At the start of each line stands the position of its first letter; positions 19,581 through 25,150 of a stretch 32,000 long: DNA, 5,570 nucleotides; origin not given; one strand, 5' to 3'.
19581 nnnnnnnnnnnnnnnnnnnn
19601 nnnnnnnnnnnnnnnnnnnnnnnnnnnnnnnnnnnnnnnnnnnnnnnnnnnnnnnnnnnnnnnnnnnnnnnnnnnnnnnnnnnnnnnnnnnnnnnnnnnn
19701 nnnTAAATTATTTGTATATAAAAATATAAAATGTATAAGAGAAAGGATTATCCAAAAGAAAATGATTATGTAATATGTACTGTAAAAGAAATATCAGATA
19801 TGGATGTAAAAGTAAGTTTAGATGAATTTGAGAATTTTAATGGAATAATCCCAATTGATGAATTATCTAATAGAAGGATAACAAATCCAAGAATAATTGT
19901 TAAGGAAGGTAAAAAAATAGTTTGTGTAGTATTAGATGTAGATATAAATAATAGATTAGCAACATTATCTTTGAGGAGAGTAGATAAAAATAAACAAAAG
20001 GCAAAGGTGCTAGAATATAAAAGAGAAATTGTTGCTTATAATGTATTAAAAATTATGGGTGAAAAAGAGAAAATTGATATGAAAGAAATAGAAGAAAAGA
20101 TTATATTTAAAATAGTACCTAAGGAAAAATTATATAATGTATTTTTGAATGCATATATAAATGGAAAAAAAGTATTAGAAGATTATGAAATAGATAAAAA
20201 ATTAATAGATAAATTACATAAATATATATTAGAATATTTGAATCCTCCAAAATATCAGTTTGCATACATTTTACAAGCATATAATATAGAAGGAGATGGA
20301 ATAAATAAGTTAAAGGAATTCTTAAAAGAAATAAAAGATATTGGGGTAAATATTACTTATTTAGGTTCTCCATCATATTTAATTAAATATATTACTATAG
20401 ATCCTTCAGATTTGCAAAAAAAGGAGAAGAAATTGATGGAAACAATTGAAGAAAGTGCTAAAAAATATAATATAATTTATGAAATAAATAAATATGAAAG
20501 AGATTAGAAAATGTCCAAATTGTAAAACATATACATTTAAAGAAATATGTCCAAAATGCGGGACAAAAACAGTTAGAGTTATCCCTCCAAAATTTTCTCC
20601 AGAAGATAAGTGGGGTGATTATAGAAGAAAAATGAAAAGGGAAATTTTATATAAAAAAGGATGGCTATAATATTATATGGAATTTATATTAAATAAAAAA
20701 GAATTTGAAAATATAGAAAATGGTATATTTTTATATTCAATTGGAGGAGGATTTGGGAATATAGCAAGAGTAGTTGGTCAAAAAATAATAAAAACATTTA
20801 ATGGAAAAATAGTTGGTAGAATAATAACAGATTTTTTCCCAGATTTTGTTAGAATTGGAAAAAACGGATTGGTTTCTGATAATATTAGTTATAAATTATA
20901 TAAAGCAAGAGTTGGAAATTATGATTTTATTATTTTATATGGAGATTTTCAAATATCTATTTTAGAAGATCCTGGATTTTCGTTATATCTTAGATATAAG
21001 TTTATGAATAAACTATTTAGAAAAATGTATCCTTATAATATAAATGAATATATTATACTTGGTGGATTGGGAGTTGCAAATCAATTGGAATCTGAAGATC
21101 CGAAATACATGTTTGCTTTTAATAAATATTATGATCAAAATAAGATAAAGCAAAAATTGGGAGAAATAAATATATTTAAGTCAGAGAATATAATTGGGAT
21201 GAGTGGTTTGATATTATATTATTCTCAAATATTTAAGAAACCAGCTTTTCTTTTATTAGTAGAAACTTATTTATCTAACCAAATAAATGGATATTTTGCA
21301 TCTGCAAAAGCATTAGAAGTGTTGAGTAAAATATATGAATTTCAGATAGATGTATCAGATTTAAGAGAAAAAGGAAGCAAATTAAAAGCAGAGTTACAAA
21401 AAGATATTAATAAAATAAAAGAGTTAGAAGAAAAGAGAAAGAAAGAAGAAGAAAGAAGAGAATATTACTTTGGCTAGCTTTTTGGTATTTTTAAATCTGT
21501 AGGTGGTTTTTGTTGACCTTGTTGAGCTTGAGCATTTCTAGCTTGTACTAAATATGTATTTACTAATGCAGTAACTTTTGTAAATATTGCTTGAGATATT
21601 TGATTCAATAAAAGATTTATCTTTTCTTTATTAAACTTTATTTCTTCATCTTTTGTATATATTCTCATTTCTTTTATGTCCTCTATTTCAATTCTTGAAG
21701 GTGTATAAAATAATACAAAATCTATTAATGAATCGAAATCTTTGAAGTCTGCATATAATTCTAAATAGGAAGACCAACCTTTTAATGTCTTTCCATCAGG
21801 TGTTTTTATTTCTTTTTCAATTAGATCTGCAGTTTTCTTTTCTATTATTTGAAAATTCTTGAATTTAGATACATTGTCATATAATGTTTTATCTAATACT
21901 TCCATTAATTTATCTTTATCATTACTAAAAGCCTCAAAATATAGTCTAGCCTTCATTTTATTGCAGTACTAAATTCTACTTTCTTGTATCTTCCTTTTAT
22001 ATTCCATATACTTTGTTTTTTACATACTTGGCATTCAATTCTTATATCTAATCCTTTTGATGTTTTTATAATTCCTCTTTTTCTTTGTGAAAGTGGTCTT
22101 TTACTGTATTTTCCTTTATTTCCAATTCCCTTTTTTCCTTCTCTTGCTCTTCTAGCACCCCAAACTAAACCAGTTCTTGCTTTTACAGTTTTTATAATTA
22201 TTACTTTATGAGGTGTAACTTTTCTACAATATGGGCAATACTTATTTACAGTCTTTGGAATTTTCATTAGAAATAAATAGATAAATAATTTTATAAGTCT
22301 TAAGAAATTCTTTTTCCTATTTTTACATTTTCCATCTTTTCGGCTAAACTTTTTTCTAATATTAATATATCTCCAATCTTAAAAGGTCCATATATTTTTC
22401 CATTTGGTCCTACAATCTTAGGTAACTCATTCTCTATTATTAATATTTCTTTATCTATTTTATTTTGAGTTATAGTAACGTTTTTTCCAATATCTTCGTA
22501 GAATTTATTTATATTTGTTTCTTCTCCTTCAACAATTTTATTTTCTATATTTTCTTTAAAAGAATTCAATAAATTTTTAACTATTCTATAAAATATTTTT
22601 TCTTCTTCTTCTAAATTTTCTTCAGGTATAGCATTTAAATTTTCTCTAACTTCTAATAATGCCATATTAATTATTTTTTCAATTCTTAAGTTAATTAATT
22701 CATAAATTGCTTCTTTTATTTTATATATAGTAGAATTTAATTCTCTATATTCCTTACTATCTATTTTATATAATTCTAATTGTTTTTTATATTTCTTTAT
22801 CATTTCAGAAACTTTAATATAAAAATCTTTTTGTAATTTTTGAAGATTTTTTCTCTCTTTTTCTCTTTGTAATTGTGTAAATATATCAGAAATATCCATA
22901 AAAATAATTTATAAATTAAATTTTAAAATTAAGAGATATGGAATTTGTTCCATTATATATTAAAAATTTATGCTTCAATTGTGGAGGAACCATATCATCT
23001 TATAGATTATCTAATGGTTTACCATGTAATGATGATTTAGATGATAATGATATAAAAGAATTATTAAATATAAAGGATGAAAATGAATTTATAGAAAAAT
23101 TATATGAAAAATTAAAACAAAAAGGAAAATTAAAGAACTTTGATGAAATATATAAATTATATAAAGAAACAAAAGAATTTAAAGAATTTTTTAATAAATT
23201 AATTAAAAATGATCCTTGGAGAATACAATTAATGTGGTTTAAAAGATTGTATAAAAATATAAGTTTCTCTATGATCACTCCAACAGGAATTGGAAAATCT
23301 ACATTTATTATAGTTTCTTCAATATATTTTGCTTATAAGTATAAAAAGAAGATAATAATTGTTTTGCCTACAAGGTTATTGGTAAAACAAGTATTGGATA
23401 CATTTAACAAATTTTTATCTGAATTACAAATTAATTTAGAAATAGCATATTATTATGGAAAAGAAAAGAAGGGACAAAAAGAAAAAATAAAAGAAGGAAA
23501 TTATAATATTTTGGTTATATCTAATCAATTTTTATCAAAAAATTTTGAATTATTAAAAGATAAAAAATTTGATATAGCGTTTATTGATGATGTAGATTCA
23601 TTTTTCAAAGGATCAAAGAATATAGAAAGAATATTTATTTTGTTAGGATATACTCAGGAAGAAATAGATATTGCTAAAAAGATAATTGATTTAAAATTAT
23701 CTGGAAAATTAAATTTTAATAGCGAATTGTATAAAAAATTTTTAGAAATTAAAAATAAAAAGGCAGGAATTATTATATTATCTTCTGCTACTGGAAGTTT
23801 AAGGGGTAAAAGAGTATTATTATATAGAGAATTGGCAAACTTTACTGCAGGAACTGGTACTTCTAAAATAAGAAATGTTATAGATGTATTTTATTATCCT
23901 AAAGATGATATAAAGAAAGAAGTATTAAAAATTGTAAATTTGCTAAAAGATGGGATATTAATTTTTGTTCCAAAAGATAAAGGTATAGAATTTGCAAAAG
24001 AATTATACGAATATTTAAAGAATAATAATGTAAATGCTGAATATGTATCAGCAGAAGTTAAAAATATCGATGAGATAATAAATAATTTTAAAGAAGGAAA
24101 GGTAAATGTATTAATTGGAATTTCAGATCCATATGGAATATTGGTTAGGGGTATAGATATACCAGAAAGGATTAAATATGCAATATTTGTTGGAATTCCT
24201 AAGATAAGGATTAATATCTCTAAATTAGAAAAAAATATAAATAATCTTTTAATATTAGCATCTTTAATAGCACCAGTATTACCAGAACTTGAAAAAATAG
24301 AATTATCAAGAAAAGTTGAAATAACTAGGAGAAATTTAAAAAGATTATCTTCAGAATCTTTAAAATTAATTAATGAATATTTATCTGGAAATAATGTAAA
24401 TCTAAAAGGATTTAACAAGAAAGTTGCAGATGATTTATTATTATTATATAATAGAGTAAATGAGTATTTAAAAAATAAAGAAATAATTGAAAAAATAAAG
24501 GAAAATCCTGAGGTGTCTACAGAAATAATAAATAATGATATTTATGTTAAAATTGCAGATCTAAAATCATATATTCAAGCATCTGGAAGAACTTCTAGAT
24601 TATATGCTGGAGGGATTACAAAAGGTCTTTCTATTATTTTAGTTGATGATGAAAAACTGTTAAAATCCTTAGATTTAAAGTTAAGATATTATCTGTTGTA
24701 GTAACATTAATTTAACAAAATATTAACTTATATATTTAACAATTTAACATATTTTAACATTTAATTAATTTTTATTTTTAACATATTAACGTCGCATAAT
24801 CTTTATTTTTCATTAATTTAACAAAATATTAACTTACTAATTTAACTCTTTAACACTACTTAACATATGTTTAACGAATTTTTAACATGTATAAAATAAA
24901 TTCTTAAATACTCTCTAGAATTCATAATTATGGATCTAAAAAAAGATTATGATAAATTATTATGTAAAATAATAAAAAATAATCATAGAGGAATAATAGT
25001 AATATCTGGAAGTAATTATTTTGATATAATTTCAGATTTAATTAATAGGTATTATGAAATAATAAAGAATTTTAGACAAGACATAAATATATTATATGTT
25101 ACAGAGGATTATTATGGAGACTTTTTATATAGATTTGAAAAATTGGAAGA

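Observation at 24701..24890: Helically phased, single-strand TTAAC array (14 copies in about 185 bp) between the reverse gyrase half-gene and tmcA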

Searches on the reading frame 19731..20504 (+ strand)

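Call 27: search_protein_families(library=pfam, proteins=[window:19731-20504:+], max_evalue=0.00001)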
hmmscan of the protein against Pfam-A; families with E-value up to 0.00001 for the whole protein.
window:19731-20504:+ (258 aa): 2 families
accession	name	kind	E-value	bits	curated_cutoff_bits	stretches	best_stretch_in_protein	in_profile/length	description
PF07541.17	EIF_2_alpha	-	6.1e-16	58.9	22.8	1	130-223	11-112/114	Eukaryotic translation initiation factor 2 alpha subunit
PF00575.29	S1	-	2.7e-06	28.1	22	1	8-81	2-73/74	S1 RNA binding domain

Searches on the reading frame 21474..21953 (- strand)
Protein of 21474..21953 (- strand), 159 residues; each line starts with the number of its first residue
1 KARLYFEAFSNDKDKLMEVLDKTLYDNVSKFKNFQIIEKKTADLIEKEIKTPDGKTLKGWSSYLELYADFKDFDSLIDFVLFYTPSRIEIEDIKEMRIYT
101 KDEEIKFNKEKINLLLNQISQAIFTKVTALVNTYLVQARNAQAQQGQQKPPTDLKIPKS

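Call 55: search_protein_families(library=pfam, proteins=[window:21474-21953:-], max_evalue=1)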
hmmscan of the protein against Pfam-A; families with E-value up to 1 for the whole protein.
window:21474-21953:- (159 aa): 5 families
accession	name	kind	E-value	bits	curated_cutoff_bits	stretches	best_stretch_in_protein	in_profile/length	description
PF20098.4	DUF6488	-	0.011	16.1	27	0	26-63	27-64/110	Family of unknown function (DUF6488)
PF12022.14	COG2_C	-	0.019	15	27.3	1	35-144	98-196/300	COG complex component, COG2, C-terminal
PF17255.8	EbsA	-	0.024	15.4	25.9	1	77-127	71-122/133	EbsA-like protein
PF10602.15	RPN7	-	0.051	13.7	29.6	1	108-155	69-116/174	26S proteasome subunit RPN7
PF10256.14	Erf4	-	0.072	13.5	29.3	1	97-141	6-51/116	Golgin subfamily A member 7/ERF4 family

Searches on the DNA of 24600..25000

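Call 72: search_rna_families(source=window, start=24600, end=25000, threshold=evalue, max_evalue=1)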
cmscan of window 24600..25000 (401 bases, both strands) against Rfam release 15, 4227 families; matches with E-value up to 1: 1.
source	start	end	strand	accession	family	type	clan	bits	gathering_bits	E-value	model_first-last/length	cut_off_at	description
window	24613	24670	+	RF03566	mir-4875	Gene; miRNA;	-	19.9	90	0.19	1-73/73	no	mir-4875 microRNA precursor family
